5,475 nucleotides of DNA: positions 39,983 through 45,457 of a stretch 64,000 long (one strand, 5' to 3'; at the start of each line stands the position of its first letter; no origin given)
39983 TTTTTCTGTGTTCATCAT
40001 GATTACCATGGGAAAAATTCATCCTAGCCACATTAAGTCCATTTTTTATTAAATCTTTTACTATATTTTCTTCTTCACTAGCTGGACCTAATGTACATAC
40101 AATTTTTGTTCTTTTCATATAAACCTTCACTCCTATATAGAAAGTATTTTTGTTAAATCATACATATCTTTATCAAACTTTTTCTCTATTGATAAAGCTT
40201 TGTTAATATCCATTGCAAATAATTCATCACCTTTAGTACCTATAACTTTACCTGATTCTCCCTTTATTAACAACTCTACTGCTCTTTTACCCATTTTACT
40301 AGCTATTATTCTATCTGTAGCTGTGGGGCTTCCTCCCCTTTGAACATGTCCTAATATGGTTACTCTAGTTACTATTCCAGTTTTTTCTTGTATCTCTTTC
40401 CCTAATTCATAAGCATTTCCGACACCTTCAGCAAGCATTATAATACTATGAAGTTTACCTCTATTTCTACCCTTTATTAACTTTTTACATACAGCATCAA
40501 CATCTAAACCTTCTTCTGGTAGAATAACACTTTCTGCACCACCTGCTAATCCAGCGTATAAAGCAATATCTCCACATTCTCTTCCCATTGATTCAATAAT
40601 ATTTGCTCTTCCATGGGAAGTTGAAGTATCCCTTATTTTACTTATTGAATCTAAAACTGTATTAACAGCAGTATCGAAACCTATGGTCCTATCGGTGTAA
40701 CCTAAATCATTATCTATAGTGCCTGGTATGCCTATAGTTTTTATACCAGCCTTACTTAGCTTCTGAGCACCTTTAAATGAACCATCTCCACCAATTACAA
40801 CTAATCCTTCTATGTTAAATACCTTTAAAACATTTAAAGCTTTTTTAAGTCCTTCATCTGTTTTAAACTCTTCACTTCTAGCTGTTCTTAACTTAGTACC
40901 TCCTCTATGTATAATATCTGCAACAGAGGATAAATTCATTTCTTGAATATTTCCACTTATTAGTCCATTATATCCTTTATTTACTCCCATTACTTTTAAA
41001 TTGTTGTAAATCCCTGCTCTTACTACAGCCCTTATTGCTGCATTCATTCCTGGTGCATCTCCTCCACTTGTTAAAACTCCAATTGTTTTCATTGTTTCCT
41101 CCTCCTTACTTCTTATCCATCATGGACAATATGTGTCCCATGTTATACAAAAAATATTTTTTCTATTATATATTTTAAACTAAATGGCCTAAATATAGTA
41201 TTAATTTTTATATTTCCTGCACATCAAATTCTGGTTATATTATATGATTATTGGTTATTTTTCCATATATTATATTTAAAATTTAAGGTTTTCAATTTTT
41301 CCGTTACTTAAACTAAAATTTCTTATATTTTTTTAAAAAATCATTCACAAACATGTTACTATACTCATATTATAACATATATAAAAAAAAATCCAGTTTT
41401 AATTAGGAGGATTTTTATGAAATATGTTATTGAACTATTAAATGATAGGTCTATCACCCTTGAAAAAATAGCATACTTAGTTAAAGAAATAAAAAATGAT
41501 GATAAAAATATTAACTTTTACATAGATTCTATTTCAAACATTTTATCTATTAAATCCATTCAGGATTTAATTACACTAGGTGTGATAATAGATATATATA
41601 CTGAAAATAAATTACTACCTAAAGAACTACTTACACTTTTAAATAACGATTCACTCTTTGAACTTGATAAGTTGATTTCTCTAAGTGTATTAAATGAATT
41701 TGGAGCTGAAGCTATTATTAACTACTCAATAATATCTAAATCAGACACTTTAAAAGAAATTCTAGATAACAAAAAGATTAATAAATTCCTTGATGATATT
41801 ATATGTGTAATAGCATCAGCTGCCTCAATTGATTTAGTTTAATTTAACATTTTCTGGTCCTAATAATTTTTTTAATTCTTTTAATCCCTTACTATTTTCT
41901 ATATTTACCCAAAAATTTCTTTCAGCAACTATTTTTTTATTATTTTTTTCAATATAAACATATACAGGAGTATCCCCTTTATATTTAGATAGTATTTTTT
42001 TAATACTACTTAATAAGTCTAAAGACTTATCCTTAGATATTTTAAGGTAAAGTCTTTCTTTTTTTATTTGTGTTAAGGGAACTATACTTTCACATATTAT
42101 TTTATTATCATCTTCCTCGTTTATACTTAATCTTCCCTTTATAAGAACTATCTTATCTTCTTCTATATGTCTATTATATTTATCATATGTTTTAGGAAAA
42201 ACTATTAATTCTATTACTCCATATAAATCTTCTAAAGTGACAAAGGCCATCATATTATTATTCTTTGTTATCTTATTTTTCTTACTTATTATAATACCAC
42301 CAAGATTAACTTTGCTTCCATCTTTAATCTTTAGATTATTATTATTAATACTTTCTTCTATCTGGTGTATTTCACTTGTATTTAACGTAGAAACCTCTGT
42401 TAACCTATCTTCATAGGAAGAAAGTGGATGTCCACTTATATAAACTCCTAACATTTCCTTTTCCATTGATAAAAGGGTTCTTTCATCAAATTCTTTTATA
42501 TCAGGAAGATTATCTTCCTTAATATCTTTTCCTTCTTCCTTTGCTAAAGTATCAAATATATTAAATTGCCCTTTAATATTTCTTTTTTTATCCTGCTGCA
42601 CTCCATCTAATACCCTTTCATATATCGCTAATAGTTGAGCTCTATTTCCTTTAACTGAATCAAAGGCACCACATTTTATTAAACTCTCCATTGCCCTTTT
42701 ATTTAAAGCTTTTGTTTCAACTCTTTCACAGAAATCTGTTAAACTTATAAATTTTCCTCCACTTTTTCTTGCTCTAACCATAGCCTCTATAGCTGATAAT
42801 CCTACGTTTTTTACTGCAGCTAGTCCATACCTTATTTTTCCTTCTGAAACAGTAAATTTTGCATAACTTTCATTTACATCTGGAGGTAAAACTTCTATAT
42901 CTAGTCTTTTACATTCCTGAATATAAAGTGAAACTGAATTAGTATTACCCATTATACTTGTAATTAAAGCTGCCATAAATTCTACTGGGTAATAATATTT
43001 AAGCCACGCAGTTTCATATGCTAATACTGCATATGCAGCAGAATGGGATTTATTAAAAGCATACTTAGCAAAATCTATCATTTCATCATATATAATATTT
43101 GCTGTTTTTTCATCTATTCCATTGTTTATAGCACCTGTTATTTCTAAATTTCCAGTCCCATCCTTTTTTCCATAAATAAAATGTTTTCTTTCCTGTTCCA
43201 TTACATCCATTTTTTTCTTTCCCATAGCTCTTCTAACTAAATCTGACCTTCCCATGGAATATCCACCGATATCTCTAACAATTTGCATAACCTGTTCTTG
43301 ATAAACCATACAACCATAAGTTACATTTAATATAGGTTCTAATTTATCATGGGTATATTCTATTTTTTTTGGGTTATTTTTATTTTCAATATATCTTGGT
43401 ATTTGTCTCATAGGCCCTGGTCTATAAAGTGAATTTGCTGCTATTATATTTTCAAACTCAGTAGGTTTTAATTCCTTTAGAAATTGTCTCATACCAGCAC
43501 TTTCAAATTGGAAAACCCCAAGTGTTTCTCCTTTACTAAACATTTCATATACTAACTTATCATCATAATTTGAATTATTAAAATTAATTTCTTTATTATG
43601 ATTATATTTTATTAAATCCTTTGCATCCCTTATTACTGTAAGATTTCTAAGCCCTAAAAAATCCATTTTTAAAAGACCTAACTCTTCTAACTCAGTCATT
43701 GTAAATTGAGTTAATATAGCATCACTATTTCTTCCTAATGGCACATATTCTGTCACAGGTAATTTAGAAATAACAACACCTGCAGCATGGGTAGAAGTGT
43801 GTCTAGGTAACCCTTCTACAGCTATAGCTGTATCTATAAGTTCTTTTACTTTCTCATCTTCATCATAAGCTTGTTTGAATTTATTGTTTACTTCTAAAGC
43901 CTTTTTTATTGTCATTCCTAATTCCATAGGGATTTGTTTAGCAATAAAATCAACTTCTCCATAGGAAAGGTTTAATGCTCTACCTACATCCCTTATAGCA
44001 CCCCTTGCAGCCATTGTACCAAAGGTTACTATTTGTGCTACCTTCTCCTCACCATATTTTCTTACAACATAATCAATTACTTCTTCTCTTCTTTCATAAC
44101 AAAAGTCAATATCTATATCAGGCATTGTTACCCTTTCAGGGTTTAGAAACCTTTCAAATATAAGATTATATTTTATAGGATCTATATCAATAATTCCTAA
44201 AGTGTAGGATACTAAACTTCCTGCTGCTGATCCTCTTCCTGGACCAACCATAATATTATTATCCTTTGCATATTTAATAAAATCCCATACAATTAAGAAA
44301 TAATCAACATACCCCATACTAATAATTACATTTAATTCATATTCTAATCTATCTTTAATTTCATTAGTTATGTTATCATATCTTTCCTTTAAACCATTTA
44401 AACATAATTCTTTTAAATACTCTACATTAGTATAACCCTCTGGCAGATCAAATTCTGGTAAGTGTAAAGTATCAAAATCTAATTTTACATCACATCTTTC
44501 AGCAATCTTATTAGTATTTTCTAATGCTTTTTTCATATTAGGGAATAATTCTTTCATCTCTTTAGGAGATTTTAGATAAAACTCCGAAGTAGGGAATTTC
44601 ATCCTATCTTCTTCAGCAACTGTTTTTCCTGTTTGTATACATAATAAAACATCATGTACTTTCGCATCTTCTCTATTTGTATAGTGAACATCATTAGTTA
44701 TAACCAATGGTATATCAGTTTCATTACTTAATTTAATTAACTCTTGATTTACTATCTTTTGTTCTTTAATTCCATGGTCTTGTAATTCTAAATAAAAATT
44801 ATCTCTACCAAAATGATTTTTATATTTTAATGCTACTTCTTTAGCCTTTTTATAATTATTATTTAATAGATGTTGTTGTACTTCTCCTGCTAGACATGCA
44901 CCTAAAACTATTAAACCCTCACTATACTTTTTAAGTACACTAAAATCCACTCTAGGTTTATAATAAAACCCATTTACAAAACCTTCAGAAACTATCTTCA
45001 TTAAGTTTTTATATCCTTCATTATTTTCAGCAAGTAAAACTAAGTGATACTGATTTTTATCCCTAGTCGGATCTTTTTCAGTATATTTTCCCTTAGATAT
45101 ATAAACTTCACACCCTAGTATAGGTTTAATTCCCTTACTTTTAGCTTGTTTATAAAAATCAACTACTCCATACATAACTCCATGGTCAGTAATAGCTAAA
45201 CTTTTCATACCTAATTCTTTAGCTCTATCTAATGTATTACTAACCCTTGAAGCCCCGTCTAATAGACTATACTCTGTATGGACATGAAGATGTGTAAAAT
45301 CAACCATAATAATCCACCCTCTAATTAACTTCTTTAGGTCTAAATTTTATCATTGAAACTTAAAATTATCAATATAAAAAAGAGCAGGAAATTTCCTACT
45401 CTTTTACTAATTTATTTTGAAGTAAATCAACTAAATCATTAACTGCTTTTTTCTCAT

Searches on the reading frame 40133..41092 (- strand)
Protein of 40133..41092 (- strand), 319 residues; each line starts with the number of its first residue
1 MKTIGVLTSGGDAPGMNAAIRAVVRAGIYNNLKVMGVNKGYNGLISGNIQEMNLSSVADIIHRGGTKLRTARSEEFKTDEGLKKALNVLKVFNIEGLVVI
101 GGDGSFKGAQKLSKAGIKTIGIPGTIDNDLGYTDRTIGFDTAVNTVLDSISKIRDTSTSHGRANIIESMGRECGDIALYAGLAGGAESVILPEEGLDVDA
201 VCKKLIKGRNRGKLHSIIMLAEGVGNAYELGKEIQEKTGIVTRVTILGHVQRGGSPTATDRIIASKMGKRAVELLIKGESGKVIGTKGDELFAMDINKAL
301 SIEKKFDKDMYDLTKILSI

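Call 47: search_protein_families(library=pfam, proteins=[window:40133-41092:-], max_evalue=1e-8)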
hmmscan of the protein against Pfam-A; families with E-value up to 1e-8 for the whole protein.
window:40133-41092:- (319 aa): 1 family
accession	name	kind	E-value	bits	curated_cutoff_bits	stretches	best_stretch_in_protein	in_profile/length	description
PF00365.25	PFK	-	1.4e-108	362.9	30.9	1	4-275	2-277/277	Phosphofructokinase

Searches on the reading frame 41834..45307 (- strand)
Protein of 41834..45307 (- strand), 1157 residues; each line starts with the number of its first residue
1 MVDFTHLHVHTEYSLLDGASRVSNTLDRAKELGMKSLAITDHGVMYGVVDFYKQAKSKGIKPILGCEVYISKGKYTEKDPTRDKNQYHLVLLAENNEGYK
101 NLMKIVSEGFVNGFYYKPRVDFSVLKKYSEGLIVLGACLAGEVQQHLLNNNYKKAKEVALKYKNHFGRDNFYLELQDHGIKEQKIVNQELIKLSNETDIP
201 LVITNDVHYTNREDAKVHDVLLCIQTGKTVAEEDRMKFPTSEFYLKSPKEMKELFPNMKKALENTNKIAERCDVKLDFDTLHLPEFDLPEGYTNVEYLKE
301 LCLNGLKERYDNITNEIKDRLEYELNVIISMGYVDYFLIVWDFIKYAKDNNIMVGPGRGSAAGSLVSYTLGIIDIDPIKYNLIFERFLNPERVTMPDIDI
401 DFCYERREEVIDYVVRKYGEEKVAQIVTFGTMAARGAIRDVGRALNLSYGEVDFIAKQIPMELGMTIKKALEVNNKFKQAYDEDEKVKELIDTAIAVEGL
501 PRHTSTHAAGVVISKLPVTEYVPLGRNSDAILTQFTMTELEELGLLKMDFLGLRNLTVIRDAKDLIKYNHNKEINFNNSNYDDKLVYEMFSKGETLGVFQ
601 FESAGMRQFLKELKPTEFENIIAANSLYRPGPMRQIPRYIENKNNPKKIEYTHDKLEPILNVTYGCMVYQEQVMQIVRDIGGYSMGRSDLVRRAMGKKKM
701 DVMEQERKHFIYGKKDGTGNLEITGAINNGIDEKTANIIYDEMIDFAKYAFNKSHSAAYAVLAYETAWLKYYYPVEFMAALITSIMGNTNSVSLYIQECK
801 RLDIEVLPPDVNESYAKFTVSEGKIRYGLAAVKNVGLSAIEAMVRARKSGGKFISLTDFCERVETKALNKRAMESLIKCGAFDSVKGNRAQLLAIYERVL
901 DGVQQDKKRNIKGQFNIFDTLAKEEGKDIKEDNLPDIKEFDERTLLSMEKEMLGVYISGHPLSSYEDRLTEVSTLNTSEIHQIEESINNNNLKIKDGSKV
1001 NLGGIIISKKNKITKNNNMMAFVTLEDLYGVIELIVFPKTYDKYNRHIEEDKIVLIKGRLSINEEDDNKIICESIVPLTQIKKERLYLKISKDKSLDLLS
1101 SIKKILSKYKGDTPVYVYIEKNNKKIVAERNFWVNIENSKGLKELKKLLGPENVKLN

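Call 47: search_protein_families(library=pfam, proteins=[window:41834-45307:-], max_evalue=1e-8)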
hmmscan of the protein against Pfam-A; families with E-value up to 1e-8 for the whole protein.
window:41834-45307:- (1157 aa): 5 families
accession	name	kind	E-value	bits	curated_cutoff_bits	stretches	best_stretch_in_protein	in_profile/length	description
PF07733.18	DNA_pol3_alpha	-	3.7e-109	364.8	23.9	1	296-552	1-260/260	Bacterial DNA polymerase III alpha NTPase domain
PF17657.6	DNA_pol3_finger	-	2.2e-65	219.5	22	1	555-715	1-163/166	Bacterial DNA polymerase III alpha subunit finger domain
PF02811.25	PHP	-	1.8e-62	210.9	26.4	1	6-178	1-164/164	PHP domain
PF14579.12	HHH_6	-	7.7e-33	113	25.6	1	804-892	2-90/90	Helix-hairpin-helix motif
PF01336.31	tRNA_anti-codon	-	7.9e-13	48.6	27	1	1000-1078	1-75/75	OB-fold nucleic acid binding domain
